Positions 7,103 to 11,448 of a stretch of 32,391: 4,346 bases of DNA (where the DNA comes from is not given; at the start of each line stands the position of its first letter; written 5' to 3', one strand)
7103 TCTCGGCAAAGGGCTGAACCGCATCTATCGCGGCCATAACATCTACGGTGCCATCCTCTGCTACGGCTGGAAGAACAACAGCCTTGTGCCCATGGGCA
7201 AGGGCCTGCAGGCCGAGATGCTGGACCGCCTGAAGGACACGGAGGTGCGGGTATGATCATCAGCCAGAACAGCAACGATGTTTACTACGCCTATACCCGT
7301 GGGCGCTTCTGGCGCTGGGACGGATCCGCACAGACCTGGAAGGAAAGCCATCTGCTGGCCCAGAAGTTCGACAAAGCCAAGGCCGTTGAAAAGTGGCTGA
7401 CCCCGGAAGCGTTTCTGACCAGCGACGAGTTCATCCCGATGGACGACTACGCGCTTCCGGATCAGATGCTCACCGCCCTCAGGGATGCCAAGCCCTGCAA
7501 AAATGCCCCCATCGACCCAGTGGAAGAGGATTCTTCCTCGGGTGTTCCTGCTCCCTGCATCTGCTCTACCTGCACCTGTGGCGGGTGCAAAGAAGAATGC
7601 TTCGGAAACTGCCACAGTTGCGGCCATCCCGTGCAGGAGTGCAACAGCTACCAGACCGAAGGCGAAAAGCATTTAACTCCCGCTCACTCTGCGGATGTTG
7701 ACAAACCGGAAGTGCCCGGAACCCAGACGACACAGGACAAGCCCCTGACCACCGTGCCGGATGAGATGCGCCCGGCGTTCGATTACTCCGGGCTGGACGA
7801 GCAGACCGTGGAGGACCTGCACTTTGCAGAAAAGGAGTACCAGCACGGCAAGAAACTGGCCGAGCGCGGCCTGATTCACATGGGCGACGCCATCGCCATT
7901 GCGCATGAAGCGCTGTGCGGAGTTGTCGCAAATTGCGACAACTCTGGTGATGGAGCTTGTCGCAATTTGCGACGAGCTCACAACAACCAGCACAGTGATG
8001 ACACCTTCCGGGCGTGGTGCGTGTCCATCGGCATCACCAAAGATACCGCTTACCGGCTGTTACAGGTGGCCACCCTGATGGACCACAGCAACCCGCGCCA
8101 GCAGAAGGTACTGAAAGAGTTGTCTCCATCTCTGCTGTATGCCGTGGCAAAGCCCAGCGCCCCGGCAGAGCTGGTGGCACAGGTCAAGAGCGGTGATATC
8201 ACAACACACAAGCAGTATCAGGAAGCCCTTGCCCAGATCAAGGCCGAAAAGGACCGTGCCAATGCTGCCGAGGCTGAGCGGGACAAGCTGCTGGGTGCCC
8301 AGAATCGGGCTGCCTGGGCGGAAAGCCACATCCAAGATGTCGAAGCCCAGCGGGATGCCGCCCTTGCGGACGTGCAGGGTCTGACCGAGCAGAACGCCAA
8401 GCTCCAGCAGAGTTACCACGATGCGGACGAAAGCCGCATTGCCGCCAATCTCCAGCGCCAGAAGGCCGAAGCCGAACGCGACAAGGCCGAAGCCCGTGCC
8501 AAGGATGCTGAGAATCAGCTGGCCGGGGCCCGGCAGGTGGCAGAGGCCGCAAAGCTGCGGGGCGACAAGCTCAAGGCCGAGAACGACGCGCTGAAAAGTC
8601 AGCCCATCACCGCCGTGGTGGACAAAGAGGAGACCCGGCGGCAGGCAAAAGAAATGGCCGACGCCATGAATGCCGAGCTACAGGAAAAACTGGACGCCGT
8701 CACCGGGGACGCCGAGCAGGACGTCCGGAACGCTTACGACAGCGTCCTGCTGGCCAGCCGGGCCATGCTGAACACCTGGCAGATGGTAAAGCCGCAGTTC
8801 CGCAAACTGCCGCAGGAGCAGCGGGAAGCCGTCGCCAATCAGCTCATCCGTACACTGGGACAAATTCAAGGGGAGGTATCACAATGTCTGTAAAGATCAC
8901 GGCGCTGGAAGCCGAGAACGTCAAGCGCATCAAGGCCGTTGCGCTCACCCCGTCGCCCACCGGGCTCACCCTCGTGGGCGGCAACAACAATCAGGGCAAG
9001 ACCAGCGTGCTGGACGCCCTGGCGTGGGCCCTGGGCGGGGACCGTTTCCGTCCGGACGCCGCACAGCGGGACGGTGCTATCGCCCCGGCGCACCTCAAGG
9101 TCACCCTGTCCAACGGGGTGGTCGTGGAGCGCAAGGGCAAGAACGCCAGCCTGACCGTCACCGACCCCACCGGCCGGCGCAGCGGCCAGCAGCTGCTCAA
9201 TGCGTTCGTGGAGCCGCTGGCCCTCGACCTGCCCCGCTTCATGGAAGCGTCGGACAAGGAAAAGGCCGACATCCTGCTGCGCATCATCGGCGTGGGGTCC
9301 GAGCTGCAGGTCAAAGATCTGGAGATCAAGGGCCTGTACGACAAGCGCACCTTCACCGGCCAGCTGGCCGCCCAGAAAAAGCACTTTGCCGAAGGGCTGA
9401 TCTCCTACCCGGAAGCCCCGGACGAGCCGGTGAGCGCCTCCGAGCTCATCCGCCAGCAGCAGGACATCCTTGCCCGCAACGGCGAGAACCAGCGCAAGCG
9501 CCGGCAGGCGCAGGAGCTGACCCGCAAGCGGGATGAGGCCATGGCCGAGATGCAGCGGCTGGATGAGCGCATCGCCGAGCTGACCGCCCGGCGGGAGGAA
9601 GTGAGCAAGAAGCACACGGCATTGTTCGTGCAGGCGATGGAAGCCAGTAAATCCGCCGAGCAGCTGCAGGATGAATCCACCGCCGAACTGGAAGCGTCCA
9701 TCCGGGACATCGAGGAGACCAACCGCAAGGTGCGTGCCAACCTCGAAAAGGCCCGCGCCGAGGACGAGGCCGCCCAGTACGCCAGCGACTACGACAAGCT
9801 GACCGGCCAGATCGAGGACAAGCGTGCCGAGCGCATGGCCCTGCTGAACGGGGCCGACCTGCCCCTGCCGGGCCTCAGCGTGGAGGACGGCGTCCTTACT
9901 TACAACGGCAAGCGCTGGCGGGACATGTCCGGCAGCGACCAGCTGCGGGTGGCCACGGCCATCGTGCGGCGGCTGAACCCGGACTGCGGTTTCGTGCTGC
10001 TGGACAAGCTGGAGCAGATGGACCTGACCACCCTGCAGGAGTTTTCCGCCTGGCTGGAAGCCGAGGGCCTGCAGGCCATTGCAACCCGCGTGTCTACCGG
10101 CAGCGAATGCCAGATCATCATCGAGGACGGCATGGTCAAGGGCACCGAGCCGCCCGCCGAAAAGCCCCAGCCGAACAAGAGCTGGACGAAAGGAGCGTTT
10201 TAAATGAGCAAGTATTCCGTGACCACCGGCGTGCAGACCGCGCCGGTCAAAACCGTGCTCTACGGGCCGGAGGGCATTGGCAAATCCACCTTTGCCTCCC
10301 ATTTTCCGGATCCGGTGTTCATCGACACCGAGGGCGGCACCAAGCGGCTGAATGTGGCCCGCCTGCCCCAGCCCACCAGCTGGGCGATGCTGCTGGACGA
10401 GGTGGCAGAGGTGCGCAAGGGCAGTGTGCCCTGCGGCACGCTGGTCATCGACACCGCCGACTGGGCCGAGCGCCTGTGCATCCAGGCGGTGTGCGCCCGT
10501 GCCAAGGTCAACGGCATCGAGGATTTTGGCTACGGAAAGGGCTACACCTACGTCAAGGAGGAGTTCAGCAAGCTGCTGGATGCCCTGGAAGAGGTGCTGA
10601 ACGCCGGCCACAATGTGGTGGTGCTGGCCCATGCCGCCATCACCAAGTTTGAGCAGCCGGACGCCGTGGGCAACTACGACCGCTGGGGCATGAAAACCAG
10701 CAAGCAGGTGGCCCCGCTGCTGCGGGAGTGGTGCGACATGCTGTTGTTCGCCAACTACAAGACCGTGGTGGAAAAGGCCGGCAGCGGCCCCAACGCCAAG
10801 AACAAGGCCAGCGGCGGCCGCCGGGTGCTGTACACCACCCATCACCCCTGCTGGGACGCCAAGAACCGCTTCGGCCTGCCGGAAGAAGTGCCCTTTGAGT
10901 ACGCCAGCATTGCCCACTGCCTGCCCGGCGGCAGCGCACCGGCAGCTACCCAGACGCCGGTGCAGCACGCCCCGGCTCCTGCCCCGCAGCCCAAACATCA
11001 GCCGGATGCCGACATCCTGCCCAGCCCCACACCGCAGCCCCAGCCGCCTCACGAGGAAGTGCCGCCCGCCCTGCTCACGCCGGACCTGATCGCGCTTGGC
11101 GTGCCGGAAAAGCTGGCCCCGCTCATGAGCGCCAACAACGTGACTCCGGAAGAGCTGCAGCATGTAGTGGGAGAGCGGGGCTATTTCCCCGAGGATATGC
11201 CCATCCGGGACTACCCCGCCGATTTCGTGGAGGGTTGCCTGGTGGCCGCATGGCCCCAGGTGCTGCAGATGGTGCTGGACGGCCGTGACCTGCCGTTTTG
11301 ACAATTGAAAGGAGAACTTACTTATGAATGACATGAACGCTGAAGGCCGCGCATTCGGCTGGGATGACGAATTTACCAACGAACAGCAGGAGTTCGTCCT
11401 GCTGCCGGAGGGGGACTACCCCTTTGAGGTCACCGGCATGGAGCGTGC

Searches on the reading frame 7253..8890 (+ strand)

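Call 90: search_protein_families(library=pfam, proteins=[window:7253-8890:+], max_evalue=0.001)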
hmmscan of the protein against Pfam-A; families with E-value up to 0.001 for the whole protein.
window:7253-8890:+ (546 aa): 0 families

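Call 95: search_protein_families(library=phrogs, proteins=[window:7253-8890:+], max_evalue=0.001)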
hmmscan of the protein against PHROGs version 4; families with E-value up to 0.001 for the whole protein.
window:7253-8890:+ (546 aa): 1 family
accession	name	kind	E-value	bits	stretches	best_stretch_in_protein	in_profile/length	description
phrog_1733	-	unknown function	6e-21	76.1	1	237-473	39-284/305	-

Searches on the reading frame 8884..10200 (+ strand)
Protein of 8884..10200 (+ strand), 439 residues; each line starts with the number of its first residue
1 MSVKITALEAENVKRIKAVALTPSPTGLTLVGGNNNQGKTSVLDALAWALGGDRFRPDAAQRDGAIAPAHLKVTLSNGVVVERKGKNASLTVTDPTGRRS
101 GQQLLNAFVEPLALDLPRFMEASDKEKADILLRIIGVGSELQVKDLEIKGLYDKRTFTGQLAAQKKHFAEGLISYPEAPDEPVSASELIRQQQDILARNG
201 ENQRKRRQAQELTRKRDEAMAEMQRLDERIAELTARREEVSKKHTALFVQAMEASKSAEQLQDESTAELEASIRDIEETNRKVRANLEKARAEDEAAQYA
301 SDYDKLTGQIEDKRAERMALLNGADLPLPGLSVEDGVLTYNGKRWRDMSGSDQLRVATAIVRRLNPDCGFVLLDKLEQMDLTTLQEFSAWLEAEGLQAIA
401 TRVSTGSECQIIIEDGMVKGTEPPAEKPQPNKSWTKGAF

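Call 90: search_protein_families(library=pfam, proteins=[window:8884-10200:+], max_evalue=0.001)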
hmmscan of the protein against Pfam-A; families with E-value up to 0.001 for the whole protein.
window:8884-10200:+ (439 aa): 3 families
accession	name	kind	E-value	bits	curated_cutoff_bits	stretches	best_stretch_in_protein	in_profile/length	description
PF13476.12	AAA_23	-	3e-11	44.8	27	1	9-282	3-172/201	AAA domain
PF02463.25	SMC_N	-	1.1e-05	25.5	40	1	5-55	2-56/220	RecF/RecN/SMC N terminal domain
PF13175.12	AAA_15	-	1.9e-05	24.9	32.1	1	4-312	2-212/374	AAA ATPase domain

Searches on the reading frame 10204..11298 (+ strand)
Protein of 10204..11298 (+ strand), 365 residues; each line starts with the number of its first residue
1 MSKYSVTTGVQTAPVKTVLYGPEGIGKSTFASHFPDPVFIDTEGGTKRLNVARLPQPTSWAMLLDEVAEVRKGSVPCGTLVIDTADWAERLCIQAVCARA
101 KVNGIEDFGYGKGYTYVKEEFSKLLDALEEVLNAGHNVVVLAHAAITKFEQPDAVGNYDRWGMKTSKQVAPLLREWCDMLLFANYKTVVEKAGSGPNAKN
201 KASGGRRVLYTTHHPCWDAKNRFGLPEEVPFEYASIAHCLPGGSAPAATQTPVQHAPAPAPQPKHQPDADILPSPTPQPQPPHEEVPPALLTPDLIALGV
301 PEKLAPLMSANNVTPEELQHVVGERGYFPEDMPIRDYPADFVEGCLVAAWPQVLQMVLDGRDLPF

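Call 90: search_protein_families(library=pfam, proteins=[window:10204-11298:+], max_evalue=0.001)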
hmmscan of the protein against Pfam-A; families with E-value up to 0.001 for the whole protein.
window:10204-11298:+ (365 aa): 1 family
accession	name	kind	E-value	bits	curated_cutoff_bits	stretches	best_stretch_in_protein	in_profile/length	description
PF13479.12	AAA_24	-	2.2e-63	214.1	27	1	14-223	2-195/195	AAA domain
